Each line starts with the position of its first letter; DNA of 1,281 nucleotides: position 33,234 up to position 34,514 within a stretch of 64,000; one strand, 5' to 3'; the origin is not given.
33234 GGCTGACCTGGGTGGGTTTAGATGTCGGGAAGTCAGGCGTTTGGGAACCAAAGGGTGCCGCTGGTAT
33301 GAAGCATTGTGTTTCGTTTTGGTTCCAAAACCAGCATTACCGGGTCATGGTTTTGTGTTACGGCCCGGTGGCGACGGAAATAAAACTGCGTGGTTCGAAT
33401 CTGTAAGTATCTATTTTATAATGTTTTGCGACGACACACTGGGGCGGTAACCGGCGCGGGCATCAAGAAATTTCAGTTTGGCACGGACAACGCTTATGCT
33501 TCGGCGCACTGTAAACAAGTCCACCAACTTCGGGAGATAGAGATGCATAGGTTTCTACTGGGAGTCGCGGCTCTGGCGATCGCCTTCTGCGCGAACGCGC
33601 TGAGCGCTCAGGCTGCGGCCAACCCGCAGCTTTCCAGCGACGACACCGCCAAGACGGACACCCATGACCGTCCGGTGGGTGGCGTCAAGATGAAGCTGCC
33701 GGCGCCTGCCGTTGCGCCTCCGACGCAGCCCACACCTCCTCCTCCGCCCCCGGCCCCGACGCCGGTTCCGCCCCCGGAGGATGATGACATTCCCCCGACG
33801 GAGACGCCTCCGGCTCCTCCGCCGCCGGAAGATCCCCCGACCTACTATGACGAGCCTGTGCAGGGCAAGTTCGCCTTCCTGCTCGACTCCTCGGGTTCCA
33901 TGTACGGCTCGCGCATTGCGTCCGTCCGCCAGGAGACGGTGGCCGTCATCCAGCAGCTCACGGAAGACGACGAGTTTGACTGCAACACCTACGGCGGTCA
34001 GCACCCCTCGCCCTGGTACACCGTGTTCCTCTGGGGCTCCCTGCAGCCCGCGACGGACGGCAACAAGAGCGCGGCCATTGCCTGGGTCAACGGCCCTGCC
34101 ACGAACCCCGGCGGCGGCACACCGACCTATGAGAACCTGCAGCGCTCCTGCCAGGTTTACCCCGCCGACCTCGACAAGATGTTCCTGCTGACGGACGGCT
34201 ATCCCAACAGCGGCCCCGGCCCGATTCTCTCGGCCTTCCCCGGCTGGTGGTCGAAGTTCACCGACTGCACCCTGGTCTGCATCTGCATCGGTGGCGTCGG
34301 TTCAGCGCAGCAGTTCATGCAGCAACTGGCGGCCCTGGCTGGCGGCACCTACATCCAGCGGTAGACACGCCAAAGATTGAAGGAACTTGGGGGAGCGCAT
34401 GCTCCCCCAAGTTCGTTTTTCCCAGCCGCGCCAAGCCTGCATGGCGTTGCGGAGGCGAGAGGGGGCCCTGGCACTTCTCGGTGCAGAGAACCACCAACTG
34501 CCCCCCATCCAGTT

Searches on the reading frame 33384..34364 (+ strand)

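Call 16: search_protein_families(library=ncbifam, proteins=[window:33384-34364:+], max_evalue=0.00001)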
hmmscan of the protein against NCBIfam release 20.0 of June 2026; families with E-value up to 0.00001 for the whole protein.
window:33384-34364:+ (326 aa): 2 families
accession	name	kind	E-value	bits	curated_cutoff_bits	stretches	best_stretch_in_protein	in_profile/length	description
NF040983.1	BimA_second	exception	1.3e-06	27.5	600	1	58-152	38-131/381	trimeric autotransporter actin-nucleating factor BimA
TIGR03788.1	marine_srt_targ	equivalog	1.7e-06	26.8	551.65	1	158-324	269-426/629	marine proteobacterial sortase target protein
